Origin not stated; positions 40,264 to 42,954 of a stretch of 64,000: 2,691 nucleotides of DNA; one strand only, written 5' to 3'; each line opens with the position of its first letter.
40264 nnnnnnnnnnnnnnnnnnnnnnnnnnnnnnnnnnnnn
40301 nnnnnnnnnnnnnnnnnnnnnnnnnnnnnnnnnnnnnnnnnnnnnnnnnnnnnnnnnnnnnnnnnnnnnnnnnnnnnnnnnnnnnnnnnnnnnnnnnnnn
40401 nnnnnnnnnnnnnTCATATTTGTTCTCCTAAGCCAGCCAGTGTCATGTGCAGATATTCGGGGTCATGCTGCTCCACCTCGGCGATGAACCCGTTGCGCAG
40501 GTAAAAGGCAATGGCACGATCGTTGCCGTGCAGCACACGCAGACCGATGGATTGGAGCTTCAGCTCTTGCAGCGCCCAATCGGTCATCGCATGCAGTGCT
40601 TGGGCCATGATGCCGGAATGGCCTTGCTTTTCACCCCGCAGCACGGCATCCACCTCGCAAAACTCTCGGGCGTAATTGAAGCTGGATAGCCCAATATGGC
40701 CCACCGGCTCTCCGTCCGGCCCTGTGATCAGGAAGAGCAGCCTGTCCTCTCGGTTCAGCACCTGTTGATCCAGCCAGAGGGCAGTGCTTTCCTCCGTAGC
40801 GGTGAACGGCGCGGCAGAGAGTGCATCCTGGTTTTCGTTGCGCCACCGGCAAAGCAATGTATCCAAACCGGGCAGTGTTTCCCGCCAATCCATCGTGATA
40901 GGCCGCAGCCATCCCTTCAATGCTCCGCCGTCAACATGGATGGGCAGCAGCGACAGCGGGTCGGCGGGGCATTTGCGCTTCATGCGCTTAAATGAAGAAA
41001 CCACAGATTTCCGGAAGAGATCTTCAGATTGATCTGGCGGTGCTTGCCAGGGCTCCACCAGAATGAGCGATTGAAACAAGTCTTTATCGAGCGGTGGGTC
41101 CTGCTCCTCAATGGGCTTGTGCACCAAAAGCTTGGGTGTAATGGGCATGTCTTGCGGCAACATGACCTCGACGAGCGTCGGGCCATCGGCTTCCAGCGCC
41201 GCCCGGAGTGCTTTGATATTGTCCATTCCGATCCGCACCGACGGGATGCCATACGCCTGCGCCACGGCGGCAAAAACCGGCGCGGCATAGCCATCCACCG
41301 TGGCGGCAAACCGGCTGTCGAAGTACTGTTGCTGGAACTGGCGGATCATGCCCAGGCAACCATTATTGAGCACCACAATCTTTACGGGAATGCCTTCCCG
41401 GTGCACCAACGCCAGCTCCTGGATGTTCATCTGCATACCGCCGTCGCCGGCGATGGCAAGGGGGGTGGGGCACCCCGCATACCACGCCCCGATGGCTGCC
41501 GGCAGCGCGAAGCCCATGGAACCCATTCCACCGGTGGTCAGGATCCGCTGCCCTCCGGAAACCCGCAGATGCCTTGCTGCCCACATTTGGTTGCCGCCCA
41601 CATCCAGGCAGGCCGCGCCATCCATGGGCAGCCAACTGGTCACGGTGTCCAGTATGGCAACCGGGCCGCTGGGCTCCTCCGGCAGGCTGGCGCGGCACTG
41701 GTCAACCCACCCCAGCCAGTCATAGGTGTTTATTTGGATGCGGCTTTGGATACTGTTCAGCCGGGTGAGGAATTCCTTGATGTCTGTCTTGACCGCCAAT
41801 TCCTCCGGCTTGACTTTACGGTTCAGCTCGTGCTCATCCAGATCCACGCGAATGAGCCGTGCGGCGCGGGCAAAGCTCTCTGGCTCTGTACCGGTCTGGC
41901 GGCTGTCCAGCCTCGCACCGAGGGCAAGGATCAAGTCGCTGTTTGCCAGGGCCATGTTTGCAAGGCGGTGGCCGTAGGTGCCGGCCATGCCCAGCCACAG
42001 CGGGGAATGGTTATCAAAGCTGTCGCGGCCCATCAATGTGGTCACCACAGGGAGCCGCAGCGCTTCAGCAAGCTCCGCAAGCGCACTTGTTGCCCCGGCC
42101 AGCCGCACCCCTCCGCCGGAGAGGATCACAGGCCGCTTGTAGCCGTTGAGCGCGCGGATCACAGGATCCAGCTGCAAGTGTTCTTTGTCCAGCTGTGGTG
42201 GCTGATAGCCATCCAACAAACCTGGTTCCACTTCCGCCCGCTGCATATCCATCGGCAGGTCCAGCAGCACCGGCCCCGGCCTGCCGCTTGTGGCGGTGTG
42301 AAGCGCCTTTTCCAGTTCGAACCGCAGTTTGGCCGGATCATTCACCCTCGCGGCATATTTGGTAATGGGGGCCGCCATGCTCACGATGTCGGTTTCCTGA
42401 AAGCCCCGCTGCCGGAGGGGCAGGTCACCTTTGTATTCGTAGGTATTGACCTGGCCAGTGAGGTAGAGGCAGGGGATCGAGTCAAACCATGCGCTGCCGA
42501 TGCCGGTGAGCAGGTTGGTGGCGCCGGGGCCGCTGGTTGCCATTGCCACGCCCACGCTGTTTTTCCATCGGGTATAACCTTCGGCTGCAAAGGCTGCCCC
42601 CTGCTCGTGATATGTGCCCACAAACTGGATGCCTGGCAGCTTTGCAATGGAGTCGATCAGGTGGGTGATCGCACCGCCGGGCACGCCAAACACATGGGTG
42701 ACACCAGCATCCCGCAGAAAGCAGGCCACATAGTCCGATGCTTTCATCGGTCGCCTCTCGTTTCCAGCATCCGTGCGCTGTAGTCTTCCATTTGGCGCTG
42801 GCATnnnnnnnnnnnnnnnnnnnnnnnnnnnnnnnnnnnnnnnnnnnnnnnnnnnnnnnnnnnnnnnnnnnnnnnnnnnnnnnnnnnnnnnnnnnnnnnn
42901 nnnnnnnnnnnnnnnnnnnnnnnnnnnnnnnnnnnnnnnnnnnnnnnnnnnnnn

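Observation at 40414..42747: YerE/acetolactate-synthase-like ThDP enzyme fused to a GNAT domain inside a CDP-deoxysugar operon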

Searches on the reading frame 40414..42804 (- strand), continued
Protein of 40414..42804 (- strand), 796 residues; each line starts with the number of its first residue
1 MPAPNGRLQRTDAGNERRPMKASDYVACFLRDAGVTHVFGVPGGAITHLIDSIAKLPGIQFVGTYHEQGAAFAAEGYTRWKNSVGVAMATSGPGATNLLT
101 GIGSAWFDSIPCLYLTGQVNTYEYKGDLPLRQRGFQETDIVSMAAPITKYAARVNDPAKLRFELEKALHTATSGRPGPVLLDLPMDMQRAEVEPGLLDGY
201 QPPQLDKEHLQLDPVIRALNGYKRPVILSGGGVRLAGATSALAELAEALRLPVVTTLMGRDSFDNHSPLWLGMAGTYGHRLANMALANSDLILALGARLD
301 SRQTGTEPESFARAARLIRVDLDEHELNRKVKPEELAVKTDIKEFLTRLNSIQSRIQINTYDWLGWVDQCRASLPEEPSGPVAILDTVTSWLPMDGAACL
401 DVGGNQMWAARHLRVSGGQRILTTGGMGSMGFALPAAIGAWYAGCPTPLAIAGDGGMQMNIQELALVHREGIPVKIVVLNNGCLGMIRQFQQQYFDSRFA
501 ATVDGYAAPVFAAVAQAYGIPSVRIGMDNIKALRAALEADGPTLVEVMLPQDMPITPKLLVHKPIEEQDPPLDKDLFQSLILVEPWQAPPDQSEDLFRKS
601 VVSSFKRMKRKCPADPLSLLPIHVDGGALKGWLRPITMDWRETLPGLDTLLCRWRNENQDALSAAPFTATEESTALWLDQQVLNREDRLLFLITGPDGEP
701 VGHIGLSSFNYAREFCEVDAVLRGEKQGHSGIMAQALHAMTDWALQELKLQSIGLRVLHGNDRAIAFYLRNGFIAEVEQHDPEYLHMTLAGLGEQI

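Call 73: fold_search(model_id=the predicted structure, library=pdb)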
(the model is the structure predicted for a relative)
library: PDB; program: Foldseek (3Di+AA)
matches with E <= 10: 1560; with E <= 0.001: 816
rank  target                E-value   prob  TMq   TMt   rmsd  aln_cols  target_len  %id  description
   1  8rpj_D                2.4e-48  1.00  0.65  0.84   4.3       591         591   32  JanthE from Janthinobacterium sp. HH01 (released 2024-06-12)
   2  8rph_B                4.0e-48  1.00  0.65  0.83   4.3       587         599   33  JanthE from Janthinobacterium sp. HH01,ketobutyryl-ThDP (released 2024-06-12)
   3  8rpi_F                4.9e-48  1.00  0.65  0.83   4.4       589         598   32  JanthE from Janthinobacterium sp. HH01, lactyl-ThDP (released 2024-06-12)
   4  8rph_A                1.0e-47  1.00  0.66  0.83   4.5       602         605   32  JanthE from Janthinobacterium sp. HH01,ketobutyryl-ThDP (released 2024-06-12)
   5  8rpj_C                1.4e-47  1.00  0.65  0.82   4.4       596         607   32  JanthE from Janthinobacterium sp. HH01 (released 2024-06-12)
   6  8rph_D                8.5e-47  1.00  0.65  0.82   4.6       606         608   32  JanthE from Janthinobacterium sp. HH01,ketobutyryl-ThDP (released 2024-06-12)
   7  5ahk_A                3.3e-46  1.00  0.62  0.85   4.4       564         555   42  Crystal structure of acetohydroxy acid synthase Pf5 from Pseudomonas protegens (released 2016-03-02)
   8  5k3s                  3.8e-45  1.00  0.60  0.79   4.3       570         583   32  Crystal structure of Arabidopsis thaliana acetohydroxyacid synthase in complex with a pyrimidinyl-benzoate herbicide, bi (released 2017-02-08)
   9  5ahk_B                4.3e-45  1.00  0.62  0.86   4.1       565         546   40  Crystal structure of acetohydroxy acid synthase Pf5 from Pseudomonas protegens (released 2016-03-02)
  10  6lpi_C                2.8e-44  1.00  0.61  0.88   4.3       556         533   33  Crystal Structure of AHAS holo-enzyme (released 2020-11-18)
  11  7u25                  3.0e-44  1.00  0.62  0.81   4.6       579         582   32  Crystal structure of arabidopsis thaliana acetohydroxyacid synthase W574L mutant in complex with bispyribac-sodium (released 2022-06-01)
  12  8et5                  3.8e-44  1.00  0.61  0.80   4.2       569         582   32  Crystal structure of arabidopsis thaliana acetohydroxyacid synthase S653T mutant in complex with amidosulfuron (released 2023-03-29)
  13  1ybh                  5.9e-44  1.00  0.62  0.81   4.2       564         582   34  Crystal structure of Arabidopsis thaliana Acetohydroxyacid synthase In Complex With A Sulfonylurea Herbicide Chlorimuron (released 2006-01-10)
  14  7stq                  6.6e-44  1.00  0.62  0.82   4.4       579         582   32  Crystal structure of arabidopsis thaliana acetohydroxyacid synthase W574L mutant in complex with chlorimuron-ethyl (released 2022-06-01)
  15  6lpi_A                6.9e-44  1.00  0.60  0.87   4.3       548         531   33  Crystal Structure of AHAS holo-enzyme (released 2020-11-18)
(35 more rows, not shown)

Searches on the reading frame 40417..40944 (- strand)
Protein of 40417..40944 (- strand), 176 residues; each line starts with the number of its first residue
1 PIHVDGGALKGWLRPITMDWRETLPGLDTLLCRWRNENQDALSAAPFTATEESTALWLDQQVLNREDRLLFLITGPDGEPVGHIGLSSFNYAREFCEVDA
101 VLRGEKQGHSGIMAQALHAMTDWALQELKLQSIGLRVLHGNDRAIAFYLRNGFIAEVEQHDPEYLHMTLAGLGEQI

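Call 18: search_protein_families(library=ncbifam, proteins=[window:40417-40944:-], max_evalue=1)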
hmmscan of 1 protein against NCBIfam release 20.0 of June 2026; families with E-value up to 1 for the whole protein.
seq(176 aa): 8 families
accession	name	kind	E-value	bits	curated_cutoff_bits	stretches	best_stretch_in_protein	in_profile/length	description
TIGR03585.1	PseH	equivalog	4.6e-07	30.1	93.1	1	32-157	15-137/156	UDP-4-amino-4,6-dideoxy-N-acetyl-beta-L-altrosamine N-acetyltransferase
NF007539.0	PRK10151.1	equivalog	2.7e-05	23.9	184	1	27-166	24-163/179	50S ribosomal protein L7/L12-serine acetyltransferase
NF011709.0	PRK15130.1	equivalog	4.5e-05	23.3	218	1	46-159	37-146/186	spermidine N1-acetyltransferase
TIGR01575.1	rimI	equivalog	0.0012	19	86.4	1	66-155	29-114/132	ribosomal protein S18-alanine N-acetyltransferase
TIGR02382.1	wecD_rffC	equivalog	0.0012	18.5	195.1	1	45-154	72-181/191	dTDP-4-amino-4,6-dideoxy-D-galactose acyltransferase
NF007527.0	PRK10140.1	equivalog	0.0063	16.4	236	1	53-156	37-139/162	N-acetyltransferase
NF053587.1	SpmdActasePaiA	equivalog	0.019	14.8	250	1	94-155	89-149/172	spermidine/spermine N(1)-acetyltransferase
NF008212.0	PRK10975.1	equivalog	0.025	14.4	219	1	55-154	125-221/232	dTDP-4-amino-4,6-dideoxy-D-galactose acyltransferase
